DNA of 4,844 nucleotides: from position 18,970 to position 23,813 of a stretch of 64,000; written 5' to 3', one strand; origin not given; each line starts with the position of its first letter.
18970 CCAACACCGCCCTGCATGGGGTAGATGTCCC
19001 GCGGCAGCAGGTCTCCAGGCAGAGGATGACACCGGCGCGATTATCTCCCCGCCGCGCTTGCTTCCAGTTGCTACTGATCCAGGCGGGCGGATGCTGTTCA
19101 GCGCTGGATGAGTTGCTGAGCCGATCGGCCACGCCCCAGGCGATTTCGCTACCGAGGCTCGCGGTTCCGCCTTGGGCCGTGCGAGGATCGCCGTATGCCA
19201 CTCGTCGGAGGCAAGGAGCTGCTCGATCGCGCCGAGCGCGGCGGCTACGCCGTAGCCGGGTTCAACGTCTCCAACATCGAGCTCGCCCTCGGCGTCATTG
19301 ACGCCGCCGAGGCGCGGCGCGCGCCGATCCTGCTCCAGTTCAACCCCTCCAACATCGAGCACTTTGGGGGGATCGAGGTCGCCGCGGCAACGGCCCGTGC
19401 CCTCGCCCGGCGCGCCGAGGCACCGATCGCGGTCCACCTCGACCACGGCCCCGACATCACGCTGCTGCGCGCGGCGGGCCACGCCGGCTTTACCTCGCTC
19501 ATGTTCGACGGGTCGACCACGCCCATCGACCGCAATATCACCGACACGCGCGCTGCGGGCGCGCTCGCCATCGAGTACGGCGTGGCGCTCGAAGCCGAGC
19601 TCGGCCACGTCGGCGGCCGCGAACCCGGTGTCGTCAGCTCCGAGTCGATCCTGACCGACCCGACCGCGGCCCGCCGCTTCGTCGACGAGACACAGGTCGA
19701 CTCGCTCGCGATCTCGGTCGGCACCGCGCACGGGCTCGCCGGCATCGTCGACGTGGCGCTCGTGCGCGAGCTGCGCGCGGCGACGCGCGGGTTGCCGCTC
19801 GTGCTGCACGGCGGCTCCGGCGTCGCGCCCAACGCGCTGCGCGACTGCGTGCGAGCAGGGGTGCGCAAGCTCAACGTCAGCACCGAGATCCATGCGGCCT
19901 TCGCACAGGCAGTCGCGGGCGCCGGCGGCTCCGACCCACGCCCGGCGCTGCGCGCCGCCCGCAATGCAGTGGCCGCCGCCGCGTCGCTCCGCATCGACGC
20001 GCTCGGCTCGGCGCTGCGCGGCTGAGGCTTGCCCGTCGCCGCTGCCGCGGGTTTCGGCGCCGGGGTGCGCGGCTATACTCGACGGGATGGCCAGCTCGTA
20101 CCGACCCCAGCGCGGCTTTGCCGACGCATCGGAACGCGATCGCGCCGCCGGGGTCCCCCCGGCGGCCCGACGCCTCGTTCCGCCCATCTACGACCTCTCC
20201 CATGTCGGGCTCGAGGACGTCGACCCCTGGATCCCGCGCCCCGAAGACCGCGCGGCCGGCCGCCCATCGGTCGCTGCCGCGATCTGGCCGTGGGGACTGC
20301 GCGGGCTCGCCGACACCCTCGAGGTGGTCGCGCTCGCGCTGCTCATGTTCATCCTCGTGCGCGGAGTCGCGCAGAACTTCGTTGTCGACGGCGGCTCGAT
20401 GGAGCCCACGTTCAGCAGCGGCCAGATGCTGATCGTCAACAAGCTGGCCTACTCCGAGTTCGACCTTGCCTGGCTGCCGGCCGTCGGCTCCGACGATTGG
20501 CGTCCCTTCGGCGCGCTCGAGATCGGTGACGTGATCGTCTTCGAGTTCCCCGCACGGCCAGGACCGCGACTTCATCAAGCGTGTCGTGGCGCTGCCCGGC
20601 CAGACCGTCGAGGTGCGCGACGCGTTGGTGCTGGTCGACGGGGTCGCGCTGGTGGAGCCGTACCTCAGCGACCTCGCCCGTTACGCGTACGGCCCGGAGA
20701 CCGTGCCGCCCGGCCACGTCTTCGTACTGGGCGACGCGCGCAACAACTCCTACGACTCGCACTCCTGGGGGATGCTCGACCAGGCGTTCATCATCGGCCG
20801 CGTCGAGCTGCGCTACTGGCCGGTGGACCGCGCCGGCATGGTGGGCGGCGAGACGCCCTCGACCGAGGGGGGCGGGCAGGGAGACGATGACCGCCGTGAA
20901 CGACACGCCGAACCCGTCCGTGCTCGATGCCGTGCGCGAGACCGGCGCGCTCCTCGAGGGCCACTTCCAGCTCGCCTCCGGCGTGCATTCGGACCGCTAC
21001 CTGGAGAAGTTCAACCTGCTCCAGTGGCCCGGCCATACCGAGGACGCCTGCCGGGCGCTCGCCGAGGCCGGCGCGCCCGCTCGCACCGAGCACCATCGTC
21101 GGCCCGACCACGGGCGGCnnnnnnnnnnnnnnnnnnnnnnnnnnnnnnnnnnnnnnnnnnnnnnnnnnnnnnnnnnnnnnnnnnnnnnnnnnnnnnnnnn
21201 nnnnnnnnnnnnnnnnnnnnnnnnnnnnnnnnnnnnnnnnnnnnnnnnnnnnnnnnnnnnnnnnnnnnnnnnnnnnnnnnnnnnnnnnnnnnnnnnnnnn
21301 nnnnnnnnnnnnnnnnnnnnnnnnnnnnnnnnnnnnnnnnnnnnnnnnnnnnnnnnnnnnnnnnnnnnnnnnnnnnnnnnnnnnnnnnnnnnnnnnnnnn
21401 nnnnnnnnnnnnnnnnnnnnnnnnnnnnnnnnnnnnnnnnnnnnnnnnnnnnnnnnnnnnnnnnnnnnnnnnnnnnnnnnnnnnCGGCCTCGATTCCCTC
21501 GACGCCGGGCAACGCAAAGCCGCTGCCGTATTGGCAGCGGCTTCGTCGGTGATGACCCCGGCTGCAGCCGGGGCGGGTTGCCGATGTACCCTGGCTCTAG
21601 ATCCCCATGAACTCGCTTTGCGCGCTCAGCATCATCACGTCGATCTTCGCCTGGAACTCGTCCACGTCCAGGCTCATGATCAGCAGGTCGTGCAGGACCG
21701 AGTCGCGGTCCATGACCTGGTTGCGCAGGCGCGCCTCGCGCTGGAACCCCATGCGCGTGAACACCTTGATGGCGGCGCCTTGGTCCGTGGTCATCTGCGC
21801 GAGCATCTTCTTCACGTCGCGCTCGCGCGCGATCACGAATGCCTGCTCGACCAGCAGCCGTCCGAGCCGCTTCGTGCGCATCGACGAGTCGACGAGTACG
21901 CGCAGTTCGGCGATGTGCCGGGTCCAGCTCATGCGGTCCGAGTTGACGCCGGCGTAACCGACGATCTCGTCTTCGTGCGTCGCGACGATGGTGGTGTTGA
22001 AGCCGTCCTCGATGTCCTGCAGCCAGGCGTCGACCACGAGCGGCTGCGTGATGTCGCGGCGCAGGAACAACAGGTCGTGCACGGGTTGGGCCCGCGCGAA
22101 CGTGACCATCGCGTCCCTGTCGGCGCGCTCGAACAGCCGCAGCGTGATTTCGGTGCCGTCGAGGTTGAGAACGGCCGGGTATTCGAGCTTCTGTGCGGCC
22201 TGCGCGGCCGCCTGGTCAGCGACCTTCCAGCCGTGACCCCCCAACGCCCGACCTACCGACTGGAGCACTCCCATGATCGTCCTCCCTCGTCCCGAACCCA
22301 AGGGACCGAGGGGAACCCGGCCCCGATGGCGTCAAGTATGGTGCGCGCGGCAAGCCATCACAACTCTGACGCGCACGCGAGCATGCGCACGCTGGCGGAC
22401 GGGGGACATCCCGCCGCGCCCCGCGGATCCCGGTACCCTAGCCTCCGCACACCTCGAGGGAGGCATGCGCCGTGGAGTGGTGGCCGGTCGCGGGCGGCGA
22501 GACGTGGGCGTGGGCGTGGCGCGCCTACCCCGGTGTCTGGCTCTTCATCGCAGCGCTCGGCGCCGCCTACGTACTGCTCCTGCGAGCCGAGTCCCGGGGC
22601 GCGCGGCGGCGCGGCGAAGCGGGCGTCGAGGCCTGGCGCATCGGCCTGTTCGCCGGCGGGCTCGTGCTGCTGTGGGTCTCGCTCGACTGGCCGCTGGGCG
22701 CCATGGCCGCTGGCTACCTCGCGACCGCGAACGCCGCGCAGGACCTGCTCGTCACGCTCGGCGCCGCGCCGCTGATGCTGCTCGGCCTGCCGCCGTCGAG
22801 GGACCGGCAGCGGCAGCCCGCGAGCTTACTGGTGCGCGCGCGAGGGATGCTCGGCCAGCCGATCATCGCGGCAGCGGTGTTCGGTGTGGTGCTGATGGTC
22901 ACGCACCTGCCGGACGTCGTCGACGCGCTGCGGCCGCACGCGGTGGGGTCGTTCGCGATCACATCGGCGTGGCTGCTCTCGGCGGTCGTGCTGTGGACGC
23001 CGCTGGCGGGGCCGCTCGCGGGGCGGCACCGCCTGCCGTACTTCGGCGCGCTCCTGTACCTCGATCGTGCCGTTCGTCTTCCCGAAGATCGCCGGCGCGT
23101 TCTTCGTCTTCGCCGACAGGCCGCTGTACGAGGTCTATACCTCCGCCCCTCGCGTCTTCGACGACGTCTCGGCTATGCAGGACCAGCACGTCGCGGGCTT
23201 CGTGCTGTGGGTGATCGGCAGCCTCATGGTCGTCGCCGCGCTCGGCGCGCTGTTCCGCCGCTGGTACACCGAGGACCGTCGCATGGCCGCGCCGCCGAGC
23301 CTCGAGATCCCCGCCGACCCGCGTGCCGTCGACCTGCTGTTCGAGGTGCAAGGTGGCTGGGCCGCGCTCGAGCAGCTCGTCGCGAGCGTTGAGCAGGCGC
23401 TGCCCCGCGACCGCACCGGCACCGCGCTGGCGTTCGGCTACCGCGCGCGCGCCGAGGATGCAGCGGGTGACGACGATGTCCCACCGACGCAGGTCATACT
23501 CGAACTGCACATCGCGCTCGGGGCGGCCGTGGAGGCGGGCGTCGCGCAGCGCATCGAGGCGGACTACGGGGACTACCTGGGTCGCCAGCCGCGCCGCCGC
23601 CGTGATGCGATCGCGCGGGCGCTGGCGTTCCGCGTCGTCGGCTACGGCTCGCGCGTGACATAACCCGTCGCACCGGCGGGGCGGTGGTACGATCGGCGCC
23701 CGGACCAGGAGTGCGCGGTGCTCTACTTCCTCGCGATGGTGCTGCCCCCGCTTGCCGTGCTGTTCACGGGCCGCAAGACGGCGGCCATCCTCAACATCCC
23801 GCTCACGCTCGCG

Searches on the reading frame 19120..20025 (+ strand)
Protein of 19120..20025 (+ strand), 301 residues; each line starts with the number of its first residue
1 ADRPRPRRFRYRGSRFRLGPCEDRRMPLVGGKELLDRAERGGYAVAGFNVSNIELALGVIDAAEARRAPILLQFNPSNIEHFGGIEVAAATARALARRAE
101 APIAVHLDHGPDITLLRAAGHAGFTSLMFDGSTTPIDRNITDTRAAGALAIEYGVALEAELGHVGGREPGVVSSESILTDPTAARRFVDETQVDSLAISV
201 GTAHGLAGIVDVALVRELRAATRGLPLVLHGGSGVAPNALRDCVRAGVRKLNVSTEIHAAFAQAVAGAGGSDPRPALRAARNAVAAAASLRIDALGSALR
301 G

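Call 44: search_protein_families(library=pfam, proteins=[window:19120-20025:+], max_evalue=0.001)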
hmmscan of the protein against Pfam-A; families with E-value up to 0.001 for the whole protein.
window:19120-20025:+ (301 aa): 1 family
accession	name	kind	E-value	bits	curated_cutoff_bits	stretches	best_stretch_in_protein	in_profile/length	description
PF01116.26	F_bP_aldolase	-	2.1e-80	270.7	25.5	1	32-298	4-275/277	Fructose-bisphosphate aldolase class-II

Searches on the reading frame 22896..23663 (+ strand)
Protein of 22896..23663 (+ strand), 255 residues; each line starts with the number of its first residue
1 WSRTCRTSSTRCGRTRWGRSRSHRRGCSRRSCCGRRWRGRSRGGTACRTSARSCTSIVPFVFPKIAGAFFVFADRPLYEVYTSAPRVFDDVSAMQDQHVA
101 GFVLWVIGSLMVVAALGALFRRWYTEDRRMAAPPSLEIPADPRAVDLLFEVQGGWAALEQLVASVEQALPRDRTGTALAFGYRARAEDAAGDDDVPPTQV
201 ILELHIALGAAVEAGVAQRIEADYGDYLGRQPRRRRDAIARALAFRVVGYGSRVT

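Call 44: search_protein_families(library=pfam, proteins=[window:22896-23663:+], max_evalue=0.001)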
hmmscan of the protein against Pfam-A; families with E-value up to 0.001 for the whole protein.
window:22896-23663:+ (255 aa): 1 family
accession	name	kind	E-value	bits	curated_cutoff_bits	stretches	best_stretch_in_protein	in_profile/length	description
PF09678.15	Caa3_CtaG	-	2.4e-12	47.2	27.7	1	53-125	166-236/237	Cytochrome c oxidase caa3 assembly factor (Caa3_CtaG)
